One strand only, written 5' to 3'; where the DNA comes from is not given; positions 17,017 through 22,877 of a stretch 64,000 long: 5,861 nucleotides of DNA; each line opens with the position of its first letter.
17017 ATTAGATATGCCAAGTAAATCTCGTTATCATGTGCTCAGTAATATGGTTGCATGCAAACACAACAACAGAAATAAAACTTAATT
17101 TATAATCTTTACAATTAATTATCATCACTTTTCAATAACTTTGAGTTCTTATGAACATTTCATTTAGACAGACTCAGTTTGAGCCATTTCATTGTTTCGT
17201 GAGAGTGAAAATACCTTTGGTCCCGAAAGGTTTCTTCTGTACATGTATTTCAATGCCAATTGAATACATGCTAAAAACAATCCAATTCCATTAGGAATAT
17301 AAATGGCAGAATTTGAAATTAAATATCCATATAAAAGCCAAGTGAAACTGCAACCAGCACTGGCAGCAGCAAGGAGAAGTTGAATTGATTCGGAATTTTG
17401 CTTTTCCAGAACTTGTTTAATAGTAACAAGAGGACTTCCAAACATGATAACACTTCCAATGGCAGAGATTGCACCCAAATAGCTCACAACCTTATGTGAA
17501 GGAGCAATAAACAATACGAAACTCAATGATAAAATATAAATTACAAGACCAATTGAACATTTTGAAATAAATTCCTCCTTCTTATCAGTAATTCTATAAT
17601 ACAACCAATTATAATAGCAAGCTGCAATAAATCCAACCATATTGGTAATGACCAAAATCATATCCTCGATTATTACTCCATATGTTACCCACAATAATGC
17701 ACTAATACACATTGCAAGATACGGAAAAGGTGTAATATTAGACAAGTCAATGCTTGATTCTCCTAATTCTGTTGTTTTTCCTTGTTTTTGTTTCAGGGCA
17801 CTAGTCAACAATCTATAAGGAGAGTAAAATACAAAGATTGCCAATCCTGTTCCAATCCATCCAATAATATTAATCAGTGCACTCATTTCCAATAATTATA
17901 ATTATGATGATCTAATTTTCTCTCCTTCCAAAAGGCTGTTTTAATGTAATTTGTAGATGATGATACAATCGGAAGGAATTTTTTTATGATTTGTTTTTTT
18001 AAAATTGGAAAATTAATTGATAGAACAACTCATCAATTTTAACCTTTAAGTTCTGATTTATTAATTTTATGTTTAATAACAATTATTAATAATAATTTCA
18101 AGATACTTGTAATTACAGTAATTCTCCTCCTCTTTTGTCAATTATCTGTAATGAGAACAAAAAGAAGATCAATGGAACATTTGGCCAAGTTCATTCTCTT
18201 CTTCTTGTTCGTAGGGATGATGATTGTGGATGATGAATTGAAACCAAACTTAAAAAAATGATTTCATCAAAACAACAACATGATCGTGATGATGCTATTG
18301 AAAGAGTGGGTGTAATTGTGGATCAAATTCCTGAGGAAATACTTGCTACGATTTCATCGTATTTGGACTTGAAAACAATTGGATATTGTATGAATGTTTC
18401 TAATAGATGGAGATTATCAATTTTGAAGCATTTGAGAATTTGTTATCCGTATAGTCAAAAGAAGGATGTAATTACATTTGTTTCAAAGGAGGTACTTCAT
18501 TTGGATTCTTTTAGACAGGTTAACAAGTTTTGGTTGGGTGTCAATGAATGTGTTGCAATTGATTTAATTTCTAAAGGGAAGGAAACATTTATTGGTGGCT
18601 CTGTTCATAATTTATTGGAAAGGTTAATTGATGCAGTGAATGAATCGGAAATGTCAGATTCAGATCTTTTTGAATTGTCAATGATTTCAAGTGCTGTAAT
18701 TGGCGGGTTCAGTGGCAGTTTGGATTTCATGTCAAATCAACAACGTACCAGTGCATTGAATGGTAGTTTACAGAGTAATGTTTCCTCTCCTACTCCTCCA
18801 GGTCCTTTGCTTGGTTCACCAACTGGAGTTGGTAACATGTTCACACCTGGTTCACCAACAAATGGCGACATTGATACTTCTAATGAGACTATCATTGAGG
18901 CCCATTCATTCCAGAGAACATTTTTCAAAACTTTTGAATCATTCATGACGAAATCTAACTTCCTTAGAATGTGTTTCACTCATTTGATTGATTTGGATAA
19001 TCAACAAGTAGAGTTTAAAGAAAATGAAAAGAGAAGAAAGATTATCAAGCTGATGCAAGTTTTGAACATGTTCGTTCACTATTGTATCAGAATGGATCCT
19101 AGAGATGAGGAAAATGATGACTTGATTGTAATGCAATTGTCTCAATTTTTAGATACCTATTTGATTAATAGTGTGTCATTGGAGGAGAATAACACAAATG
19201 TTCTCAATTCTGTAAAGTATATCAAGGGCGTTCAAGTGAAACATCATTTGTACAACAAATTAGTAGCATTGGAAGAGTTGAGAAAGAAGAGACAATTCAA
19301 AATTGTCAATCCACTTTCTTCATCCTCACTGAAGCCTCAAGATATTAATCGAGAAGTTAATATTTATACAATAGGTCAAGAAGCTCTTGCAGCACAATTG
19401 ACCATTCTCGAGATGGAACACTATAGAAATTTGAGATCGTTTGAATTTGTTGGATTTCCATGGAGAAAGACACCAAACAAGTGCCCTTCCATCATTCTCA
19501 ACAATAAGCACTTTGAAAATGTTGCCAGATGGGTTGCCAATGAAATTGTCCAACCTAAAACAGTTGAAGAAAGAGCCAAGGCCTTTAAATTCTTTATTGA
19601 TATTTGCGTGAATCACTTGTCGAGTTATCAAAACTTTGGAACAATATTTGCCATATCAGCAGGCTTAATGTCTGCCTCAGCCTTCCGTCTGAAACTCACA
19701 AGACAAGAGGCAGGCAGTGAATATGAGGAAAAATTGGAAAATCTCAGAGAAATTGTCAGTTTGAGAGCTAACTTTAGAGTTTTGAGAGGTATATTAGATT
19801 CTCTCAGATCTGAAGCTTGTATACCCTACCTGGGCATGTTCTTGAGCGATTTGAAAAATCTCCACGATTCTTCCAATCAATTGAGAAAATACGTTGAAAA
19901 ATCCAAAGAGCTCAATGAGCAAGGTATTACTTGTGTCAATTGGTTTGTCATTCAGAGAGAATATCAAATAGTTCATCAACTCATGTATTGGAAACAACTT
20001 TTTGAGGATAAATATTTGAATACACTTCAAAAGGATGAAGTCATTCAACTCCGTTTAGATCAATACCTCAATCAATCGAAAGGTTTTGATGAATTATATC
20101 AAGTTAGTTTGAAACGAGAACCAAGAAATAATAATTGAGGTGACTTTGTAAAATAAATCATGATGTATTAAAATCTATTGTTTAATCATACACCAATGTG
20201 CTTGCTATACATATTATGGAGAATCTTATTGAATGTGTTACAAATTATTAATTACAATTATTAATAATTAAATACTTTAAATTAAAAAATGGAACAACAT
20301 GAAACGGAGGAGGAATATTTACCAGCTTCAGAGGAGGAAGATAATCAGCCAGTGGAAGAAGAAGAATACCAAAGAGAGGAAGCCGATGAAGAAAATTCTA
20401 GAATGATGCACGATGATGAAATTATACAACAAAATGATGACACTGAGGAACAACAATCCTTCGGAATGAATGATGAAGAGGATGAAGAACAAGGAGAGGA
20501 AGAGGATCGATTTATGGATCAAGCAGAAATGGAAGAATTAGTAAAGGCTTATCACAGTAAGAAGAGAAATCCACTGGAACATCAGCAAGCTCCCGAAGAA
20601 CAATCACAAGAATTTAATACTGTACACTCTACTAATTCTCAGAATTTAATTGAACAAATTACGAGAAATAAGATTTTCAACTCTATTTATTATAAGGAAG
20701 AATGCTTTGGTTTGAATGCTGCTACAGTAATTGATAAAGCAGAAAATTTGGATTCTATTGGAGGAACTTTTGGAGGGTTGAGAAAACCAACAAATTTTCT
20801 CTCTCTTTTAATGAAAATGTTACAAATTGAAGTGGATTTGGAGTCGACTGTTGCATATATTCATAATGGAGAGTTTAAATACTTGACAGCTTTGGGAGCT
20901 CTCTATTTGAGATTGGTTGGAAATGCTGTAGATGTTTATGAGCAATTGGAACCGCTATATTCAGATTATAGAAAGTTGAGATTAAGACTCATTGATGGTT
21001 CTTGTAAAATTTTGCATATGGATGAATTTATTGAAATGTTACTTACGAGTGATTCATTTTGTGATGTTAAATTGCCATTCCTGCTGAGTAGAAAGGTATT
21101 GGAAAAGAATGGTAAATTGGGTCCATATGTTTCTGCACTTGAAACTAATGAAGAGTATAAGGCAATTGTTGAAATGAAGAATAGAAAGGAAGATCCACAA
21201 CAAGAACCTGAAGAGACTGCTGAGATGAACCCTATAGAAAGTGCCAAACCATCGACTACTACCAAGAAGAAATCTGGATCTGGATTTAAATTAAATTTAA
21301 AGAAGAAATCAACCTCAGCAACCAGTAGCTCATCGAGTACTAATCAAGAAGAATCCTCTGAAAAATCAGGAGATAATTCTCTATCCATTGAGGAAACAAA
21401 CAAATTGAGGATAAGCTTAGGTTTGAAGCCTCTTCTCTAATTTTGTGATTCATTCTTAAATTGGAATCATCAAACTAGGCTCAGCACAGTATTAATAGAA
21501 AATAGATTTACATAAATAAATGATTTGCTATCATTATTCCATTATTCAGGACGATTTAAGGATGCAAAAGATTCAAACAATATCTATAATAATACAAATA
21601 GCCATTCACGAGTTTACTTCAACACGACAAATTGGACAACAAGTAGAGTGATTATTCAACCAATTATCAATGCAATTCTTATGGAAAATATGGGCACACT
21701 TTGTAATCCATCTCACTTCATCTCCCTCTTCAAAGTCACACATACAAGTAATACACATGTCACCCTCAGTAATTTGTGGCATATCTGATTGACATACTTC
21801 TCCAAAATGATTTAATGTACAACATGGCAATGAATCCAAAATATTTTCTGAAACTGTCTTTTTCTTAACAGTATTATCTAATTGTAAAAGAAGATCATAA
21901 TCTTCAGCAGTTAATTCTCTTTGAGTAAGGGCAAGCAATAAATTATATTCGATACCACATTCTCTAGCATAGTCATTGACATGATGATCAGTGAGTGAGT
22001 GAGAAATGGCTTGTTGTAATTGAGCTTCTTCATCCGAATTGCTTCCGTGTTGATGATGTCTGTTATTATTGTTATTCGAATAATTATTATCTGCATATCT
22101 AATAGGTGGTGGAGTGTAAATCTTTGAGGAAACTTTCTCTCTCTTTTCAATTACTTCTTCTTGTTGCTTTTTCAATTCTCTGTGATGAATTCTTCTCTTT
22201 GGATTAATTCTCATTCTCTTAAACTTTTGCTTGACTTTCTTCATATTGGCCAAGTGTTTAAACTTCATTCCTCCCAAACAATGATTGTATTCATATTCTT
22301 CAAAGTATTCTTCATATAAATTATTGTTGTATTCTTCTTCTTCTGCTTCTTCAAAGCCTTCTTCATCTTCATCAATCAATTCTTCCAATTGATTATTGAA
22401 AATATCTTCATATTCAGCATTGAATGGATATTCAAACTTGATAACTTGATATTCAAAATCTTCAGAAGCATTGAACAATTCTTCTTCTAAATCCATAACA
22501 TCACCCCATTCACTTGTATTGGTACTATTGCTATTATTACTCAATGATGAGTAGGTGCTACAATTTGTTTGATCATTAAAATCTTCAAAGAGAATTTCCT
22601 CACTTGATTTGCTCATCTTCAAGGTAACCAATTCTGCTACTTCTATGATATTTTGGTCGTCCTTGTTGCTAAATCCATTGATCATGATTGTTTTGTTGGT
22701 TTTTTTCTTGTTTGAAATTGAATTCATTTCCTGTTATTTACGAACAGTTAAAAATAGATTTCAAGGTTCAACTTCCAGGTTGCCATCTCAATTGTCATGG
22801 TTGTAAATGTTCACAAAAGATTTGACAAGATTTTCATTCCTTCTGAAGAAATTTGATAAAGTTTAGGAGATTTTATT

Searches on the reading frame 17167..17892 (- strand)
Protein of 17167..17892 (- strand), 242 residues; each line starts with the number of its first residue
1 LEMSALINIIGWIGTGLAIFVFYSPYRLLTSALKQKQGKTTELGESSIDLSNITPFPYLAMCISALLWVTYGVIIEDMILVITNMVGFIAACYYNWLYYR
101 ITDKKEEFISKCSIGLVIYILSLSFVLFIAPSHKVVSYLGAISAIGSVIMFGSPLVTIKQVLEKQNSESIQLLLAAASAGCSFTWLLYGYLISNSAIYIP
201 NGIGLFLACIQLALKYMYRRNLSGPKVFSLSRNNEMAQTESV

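Call 31: search_protein_families(library=pfam, proteins=[window:17167-17892:-], max_evalue=0.001)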
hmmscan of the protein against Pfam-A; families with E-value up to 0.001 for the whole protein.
window:17167-17892:- (242 aa): 2 families
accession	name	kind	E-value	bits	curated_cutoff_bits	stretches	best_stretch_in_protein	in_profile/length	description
PF03083.21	MtN3_slv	-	4.1e-29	100.9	23.7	2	137-220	1-84/87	Sugar efflux transporter for intercellular exchange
PF22258.1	DUF6949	-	9e-05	23.1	28.7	0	148-191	47-91/99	Family of unknown function (DUF6949)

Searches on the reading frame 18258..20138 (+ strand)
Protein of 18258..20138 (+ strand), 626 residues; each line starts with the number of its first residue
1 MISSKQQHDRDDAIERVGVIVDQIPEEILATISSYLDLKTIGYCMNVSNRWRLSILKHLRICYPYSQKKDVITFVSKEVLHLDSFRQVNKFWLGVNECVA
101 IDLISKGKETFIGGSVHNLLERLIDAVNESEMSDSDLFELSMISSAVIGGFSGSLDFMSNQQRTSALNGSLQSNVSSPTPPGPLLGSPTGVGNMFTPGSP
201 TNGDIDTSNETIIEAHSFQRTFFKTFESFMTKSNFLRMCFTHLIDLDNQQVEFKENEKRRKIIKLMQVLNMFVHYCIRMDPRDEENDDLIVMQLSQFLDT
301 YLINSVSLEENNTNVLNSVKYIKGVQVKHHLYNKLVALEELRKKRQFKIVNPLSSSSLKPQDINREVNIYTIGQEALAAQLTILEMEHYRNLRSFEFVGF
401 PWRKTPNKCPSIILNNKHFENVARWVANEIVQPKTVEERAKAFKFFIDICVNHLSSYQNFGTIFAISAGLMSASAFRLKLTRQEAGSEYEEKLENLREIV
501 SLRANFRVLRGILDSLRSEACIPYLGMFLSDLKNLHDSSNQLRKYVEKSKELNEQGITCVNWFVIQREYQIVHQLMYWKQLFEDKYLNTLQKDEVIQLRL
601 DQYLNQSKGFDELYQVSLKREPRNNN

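Call 6: search_protein_families(library=pfam, proteins=[window:18258-20138:+], max_evalue=0.001)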
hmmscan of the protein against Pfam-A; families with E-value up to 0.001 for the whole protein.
window:18258-20138:+ (626 aa): 5 families
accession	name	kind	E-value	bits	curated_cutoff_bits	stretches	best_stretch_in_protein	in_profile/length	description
PF00617.24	RasGEF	-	2.4e-37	129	23.1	1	377-542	2-169/181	RasGEF domain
PF12937.12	F-box-like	-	2.1e-05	24.7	24.3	1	22-55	2-35/47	F-box-like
PF00646.38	F-box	-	0.00062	20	20.5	1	23-56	3-36/43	F-box domain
PF16061.10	DUF4803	-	0.00067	19.5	27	0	227-322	34-125/255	Domain of unknown function (DUF4803)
PF22159.1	PSMA-like_N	-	0.00079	19.1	26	0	508-563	230-285/329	Maltose-forming alpha-amylase-like, N-terminal domain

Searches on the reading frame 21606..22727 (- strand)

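Call 6: search_protein_families(library=pfam, proteins=[window:21606-22727:-], max_evalue=0.001)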
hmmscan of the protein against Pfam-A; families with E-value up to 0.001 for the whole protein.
window:21606-22727:- (373 aa): 7 families
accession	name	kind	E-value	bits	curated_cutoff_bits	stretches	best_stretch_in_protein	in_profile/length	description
PF13639.12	zf-RING_2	-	2.2e-11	44.3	27.3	1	324-368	2-44/44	Ring finger domain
PF12678.13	zf-rbx1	-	1.2e-06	29.1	31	1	323-368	12-55/55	RING-H2 zinc finger domain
PF14634.12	zf-RING_5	-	2.1e-06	28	27.9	1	325-368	2-42/43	zinc-RING finger domain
PF17123.11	zf-RING_11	-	1e-05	25.6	27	1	325-353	2-29/29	RING-like zinc finger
PF12861.13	zf-ANAPC11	-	7.7e-05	23.1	25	1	330-370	18-60/65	Anaphase-promoting complex subunit 11 RING-H2 finger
PF00097.31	zf-C3HC4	-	9.1e-05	22.7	21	1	325-367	1-40/40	Zinc finger, C3HC4 type (RING finger)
PF13923.12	zf-C3HC4_2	-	0.00023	21.3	27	1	324-367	1-40/40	Zinc finger, C3HC4 type (RING finger)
